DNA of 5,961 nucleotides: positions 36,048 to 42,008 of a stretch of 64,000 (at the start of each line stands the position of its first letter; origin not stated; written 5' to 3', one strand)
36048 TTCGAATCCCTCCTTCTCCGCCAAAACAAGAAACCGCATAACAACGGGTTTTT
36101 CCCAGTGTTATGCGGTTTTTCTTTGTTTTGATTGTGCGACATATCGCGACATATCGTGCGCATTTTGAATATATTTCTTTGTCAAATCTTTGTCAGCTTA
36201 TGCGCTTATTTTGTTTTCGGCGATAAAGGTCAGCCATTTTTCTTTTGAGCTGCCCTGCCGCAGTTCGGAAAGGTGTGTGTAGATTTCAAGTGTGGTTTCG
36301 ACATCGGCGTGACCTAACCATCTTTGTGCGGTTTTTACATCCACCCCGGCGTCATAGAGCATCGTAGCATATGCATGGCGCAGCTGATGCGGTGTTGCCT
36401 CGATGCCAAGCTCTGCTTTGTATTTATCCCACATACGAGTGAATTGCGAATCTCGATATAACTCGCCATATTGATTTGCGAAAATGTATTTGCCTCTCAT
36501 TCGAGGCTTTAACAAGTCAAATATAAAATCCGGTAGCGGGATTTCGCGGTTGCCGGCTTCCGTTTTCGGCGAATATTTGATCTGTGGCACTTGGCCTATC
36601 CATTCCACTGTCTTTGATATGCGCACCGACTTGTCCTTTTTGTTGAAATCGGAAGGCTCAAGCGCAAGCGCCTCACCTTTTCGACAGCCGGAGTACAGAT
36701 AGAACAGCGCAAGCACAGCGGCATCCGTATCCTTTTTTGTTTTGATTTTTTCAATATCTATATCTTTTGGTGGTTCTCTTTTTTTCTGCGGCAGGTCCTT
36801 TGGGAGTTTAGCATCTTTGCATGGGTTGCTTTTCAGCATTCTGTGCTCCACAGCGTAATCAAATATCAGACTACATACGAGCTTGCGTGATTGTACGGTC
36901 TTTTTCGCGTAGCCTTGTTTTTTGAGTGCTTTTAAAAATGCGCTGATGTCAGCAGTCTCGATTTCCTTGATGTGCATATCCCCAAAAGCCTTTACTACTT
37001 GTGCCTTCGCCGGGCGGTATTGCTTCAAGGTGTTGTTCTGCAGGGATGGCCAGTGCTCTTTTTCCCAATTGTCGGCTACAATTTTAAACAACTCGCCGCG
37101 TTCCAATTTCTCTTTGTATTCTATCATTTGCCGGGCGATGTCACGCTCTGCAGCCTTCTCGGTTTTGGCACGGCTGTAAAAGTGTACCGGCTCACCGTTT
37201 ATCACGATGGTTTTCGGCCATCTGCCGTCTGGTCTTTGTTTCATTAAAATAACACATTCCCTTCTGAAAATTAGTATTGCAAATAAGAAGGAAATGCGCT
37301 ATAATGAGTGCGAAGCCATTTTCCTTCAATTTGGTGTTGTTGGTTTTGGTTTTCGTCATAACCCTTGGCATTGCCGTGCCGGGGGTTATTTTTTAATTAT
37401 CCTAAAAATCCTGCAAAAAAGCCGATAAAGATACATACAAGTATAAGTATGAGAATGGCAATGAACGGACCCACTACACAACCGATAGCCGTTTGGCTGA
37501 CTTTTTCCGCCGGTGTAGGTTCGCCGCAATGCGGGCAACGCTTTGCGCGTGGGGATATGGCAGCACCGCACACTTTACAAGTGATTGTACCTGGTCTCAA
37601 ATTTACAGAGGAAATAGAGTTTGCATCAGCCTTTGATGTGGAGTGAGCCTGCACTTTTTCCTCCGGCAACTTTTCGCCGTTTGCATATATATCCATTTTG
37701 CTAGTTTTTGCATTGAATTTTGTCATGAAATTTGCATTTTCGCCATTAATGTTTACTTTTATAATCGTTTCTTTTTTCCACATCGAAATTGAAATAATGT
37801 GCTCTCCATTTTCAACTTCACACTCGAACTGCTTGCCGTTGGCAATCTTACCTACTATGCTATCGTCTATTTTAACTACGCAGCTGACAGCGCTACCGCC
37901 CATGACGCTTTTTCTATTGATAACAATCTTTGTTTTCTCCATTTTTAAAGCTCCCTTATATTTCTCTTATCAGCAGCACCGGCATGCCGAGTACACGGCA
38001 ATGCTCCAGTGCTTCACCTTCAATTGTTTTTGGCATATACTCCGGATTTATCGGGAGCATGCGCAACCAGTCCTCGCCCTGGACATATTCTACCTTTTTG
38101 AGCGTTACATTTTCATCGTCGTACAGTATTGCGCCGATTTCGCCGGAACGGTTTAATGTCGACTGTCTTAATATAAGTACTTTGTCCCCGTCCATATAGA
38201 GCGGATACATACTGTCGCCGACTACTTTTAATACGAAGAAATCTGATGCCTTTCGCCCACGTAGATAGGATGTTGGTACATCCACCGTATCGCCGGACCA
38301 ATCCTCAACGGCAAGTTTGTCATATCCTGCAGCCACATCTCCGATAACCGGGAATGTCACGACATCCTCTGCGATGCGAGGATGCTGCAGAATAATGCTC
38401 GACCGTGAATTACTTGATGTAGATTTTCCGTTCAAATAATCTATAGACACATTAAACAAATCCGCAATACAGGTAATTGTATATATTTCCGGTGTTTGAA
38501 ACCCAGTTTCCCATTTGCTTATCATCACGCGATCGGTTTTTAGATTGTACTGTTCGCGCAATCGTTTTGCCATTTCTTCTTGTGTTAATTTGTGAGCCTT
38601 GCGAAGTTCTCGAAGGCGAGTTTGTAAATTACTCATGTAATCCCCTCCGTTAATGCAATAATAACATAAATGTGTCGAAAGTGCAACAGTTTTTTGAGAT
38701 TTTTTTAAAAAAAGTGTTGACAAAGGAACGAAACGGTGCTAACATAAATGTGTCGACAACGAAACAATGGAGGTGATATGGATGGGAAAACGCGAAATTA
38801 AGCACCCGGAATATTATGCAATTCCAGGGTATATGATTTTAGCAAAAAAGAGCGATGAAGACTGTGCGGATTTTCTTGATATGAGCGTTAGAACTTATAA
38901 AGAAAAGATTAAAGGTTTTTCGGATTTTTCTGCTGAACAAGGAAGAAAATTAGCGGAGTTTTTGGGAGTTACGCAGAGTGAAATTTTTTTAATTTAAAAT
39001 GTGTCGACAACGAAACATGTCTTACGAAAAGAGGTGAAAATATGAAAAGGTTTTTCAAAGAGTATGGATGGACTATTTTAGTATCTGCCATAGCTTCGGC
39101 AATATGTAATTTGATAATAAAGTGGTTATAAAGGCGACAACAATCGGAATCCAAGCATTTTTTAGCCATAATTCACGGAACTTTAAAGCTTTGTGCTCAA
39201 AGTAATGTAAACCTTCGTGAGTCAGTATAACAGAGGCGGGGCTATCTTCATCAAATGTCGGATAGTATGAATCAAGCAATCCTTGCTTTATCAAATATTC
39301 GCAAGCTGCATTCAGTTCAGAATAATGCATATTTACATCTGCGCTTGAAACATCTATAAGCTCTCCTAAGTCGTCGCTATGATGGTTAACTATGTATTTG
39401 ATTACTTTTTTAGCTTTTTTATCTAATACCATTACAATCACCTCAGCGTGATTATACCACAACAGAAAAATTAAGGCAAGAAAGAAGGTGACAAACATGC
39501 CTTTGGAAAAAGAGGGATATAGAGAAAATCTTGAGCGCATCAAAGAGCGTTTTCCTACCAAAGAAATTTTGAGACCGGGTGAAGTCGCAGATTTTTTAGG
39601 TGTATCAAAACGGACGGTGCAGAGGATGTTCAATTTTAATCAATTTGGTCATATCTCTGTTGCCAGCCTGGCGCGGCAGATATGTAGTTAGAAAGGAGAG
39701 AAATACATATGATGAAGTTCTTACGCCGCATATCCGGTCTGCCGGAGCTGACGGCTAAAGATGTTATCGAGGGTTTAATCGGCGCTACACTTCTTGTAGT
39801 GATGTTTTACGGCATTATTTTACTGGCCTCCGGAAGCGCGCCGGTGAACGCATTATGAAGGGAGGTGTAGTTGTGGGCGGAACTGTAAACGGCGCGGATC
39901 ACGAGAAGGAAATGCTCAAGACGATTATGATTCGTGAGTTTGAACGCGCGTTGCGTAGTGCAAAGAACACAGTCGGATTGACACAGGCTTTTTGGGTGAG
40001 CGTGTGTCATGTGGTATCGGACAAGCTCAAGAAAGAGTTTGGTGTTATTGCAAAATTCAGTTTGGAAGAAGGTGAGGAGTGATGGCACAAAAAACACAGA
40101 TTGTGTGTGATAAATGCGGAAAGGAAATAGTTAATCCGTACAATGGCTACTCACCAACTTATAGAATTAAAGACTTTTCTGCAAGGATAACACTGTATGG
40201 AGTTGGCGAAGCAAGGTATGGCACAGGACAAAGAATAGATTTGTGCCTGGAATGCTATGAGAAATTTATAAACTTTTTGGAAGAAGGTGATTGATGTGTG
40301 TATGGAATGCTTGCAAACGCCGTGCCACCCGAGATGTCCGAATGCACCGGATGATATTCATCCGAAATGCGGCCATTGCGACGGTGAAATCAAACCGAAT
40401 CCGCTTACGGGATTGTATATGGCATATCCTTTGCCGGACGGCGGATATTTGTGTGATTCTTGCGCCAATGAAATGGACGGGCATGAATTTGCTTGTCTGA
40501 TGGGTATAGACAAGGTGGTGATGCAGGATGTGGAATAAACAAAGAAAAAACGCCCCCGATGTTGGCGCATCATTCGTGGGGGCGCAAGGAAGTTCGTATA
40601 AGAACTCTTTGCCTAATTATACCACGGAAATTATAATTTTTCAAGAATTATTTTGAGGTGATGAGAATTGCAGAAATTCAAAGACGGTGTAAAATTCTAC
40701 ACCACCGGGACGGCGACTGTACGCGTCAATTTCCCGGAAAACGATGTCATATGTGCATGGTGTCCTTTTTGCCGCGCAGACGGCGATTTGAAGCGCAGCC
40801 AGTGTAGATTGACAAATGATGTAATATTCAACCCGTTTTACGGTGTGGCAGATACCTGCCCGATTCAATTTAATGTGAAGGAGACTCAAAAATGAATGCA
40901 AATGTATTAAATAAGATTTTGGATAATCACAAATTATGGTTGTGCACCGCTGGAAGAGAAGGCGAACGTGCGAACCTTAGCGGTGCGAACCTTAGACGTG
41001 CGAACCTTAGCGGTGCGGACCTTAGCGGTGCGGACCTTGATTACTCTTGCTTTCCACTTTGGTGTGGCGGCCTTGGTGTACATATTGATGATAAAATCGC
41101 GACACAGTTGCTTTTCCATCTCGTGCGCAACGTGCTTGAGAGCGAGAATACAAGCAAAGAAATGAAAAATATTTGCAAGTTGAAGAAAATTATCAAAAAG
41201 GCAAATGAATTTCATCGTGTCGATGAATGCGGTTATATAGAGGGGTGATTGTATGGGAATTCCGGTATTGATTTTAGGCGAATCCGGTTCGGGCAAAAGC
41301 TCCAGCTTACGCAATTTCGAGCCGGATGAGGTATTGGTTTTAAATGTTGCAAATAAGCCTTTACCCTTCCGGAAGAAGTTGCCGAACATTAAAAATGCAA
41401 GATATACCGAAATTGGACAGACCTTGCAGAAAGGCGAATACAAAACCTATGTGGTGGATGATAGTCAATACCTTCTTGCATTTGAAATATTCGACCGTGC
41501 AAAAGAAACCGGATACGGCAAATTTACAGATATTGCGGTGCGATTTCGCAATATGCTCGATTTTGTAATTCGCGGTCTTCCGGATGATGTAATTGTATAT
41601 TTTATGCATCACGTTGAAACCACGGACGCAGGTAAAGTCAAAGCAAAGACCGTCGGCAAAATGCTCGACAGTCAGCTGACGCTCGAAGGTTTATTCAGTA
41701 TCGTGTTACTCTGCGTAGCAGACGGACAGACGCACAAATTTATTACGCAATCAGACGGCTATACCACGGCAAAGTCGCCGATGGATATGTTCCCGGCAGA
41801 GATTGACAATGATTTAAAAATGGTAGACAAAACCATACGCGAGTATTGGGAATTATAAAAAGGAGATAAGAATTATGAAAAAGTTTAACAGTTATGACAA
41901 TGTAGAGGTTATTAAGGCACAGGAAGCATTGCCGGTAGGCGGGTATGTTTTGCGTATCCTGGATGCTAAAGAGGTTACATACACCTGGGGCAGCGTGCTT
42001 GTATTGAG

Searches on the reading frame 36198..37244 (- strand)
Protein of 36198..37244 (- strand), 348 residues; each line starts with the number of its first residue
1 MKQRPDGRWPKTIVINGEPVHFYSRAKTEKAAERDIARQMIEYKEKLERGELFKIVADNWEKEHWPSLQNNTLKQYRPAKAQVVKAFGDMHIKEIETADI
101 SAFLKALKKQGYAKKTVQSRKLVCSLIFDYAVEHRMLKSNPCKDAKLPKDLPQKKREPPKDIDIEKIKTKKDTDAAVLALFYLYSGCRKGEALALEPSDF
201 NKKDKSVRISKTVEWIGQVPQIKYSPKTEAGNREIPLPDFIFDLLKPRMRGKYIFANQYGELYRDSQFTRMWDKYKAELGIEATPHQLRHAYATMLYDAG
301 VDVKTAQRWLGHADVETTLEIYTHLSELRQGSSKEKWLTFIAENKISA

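Call 20: search_protein_families(library=pfam, proteins=[window:36198-37244:-], max_evalue=0.001)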
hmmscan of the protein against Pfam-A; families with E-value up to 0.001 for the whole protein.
window:36198-37244:- (348 aa): 4 families
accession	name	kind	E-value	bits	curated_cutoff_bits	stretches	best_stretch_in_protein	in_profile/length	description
PF00589.27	Phage_integrase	-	1.8e-24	86.9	27.1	1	171-327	20-170/172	Phage integrase family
PF22022.2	Phage_int_M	-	1.1e-10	42.1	27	1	53-145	1-93/96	Phage integrase central domain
PF14659.12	Phage_int_SAM_3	-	6.3e-05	23.6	22.6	1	53-107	2-57/58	Phage integrase, N-terminal SAM-like domain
PF13495.12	Phage_int_SAM_4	-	0.00026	21.8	27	1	68-132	14-79/85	Phage integrase, N-terminal SAM-like domain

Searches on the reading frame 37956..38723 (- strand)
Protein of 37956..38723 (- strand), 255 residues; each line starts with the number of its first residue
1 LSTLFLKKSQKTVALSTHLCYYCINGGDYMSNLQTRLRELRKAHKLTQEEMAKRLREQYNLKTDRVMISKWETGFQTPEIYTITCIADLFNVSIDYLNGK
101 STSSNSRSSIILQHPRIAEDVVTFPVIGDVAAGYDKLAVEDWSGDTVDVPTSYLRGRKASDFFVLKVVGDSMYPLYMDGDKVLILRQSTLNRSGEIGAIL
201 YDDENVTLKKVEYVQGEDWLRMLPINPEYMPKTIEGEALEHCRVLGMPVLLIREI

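Call 20: search_protein_families(library=pfam, proteins=[window:37956-38723:-], max_evalue=0.001)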
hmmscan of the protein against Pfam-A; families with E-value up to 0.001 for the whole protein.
window:37956-38723:- (255 aa): 4 families
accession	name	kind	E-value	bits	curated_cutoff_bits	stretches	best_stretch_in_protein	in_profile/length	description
PF00717.28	Peptidase_S24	-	1.5e-18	67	23.3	1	125-246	1-113/116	Peptidase S24-like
PF01381.28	HTH_3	-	1.8e-09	38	23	1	37-97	1-55/55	Helix-turn-helix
PF12844.13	HTH_19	-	1e-06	29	30.2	1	36-97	3-58/64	Helix-turn-helix domain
PF13560.12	HTH_31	-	3.8e-06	27.6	27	1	36-93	5-57/64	Helix-turn-helix domain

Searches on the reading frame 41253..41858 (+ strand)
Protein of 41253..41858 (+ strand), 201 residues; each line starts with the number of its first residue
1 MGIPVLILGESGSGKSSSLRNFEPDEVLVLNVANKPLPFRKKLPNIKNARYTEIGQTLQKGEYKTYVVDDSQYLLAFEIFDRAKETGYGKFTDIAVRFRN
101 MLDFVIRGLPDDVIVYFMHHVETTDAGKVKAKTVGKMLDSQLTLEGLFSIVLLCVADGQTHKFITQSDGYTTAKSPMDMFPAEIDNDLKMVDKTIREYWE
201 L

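Call 20: search_protein_families(library=pfam, proteins=[window:41253-41858:+], max_evalue=0.001)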
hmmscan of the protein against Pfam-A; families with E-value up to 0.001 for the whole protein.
window:41253-41858:+ (201 aa): 1 family
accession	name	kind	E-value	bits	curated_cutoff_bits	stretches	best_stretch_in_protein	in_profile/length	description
PF13479.12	AAA_24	-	2.1e-06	28.1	27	1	4-172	4-190/195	AAA domain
